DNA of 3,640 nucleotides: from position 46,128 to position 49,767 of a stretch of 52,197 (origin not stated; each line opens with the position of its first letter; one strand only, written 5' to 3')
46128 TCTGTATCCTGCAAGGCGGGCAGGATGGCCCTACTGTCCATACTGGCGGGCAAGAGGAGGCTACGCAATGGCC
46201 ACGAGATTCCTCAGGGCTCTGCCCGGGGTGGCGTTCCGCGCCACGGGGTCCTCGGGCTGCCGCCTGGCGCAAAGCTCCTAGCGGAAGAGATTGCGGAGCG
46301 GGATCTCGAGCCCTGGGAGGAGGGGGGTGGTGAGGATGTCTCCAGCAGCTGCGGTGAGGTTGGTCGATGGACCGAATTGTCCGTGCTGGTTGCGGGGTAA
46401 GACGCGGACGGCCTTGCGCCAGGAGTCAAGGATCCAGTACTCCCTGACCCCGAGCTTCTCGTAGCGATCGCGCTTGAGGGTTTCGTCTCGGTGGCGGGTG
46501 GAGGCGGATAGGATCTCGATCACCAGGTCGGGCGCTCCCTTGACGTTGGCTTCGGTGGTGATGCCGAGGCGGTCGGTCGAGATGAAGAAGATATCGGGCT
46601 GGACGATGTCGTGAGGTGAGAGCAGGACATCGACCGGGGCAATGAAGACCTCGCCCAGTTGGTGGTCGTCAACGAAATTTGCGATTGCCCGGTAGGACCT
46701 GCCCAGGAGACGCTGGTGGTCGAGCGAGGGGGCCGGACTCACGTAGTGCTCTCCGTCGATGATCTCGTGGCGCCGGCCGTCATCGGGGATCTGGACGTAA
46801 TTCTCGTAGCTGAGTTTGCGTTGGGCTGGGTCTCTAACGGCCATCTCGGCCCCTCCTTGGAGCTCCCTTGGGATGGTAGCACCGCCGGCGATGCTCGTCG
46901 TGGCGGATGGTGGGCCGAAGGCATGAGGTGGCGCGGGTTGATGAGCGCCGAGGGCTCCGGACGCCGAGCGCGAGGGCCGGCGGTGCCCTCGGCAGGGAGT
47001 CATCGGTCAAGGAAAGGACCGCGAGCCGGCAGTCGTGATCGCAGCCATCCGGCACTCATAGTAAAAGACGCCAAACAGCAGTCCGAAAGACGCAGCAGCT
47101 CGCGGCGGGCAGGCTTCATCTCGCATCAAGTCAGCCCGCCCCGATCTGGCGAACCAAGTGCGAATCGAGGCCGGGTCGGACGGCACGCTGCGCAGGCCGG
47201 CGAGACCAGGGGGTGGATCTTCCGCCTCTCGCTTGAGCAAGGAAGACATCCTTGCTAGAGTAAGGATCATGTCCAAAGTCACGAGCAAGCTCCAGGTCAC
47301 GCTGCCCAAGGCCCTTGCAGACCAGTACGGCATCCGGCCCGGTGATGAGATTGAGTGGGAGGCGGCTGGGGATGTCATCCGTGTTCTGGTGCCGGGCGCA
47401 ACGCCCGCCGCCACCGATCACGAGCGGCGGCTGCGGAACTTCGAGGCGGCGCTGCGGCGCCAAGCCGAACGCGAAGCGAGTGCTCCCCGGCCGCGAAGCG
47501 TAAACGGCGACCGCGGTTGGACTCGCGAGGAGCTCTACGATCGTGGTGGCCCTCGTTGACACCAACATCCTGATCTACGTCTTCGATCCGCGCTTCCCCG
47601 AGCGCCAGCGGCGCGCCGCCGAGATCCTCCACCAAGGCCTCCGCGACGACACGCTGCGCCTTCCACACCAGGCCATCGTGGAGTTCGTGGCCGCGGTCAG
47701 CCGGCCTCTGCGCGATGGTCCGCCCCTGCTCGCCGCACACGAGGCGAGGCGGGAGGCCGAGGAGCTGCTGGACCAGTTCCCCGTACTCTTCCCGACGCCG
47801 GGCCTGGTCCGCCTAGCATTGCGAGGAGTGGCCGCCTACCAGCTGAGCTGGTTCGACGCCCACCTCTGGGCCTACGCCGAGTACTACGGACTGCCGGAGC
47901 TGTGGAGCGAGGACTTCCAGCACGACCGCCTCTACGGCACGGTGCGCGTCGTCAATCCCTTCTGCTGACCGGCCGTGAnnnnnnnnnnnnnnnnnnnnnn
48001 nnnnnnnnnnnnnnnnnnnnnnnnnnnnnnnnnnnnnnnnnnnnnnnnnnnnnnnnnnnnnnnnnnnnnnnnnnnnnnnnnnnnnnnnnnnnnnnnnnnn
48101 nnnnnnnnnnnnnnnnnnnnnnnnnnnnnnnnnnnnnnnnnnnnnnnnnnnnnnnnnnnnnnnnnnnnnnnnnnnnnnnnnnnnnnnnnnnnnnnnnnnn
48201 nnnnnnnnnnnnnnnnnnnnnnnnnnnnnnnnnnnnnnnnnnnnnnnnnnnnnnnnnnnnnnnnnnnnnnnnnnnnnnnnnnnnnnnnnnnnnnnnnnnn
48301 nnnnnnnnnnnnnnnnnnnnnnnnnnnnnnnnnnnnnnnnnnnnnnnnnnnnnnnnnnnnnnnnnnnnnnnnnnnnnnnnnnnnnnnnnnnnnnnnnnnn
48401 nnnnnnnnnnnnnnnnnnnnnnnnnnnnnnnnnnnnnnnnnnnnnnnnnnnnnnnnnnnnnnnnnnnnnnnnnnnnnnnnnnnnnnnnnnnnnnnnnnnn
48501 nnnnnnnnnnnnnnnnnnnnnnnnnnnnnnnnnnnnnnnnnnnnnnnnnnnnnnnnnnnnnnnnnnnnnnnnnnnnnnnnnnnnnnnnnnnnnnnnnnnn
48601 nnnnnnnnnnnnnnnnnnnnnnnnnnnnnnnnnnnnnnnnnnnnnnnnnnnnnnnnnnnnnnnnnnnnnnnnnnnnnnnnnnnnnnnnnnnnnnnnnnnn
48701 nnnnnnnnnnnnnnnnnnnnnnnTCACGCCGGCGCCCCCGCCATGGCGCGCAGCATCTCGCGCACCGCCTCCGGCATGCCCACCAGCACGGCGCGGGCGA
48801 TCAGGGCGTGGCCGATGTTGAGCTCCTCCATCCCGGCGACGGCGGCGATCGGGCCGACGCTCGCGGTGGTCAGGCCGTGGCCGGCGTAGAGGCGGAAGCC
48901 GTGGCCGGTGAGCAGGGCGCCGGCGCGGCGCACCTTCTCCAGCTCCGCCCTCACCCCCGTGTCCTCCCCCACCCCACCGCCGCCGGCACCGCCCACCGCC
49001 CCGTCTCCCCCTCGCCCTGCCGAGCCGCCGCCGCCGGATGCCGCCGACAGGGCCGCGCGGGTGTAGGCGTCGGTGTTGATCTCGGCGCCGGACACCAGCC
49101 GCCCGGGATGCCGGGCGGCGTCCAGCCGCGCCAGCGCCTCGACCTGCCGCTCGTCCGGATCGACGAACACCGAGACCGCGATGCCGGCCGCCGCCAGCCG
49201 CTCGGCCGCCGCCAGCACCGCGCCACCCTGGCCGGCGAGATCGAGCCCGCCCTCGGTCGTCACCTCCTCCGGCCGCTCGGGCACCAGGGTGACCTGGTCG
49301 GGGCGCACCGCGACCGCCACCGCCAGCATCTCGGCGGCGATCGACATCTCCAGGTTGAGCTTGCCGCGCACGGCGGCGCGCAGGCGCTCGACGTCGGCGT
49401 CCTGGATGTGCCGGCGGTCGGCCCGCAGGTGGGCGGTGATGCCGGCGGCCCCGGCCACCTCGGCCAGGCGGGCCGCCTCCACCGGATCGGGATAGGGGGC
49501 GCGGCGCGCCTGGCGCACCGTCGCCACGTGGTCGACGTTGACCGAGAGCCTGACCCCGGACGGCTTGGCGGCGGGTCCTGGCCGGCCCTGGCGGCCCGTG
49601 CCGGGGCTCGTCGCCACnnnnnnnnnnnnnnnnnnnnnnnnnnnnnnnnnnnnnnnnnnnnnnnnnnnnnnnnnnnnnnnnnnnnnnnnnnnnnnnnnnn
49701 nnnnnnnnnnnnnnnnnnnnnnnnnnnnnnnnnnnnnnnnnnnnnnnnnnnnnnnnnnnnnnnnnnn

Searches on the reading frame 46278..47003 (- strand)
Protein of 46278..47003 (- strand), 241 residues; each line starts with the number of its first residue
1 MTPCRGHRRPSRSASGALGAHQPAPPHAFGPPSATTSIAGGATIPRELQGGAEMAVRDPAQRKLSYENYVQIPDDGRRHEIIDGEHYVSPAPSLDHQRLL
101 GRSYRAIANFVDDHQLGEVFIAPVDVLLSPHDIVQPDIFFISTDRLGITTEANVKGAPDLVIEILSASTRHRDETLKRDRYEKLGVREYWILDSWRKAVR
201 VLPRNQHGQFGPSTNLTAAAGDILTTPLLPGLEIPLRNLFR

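Call 11: search_protein_families(library=pfam, proteins=[window:46278-47003:-], max_evalue=0.01)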
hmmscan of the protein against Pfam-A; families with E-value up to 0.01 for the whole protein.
window:46278-47003:- (241 aa): 1 family
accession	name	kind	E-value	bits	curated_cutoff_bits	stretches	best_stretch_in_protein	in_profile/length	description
PF05685.18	Uma2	-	1.9e-32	112.6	27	1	67-236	2-171/172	Putative restriction endonuclease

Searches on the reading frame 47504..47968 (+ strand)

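Call 11: search_protein_families(library=pfam, proteins=[window:47504-47968:+], max_evalue=0.01)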
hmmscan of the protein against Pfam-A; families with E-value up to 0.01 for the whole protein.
window:47504-47968:+ (154 aa): 1 family
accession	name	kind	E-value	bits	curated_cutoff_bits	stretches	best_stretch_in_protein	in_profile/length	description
PF01850.27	PIN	-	4.8e-13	50.2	23.6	1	17-143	2-117/120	PIN domain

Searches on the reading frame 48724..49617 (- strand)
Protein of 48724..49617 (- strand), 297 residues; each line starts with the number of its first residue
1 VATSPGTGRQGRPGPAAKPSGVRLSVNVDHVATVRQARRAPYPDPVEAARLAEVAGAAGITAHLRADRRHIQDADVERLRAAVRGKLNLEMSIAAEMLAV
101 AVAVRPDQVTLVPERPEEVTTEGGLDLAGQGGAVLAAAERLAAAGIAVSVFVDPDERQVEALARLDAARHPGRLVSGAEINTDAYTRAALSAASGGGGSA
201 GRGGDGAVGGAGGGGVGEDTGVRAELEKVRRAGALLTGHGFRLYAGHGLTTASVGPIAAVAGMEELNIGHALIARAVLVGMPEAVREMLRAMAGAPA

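Call 51: search_protein_families(library=pfam, proteins=[window:48724-49617:-], max_evalue=0.01)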
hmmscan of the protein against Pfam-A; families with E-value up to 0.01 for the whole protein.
window:48724-49617:- (297 aa): 1 family
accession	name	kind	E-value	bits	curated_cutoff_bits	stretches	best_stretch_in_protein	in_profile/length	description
PF03740.19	PdxJ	-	4.6e-79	265.3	24.5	1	23-292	1-234/234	Pyridoxal phosphate biosynthesis protein PdxJ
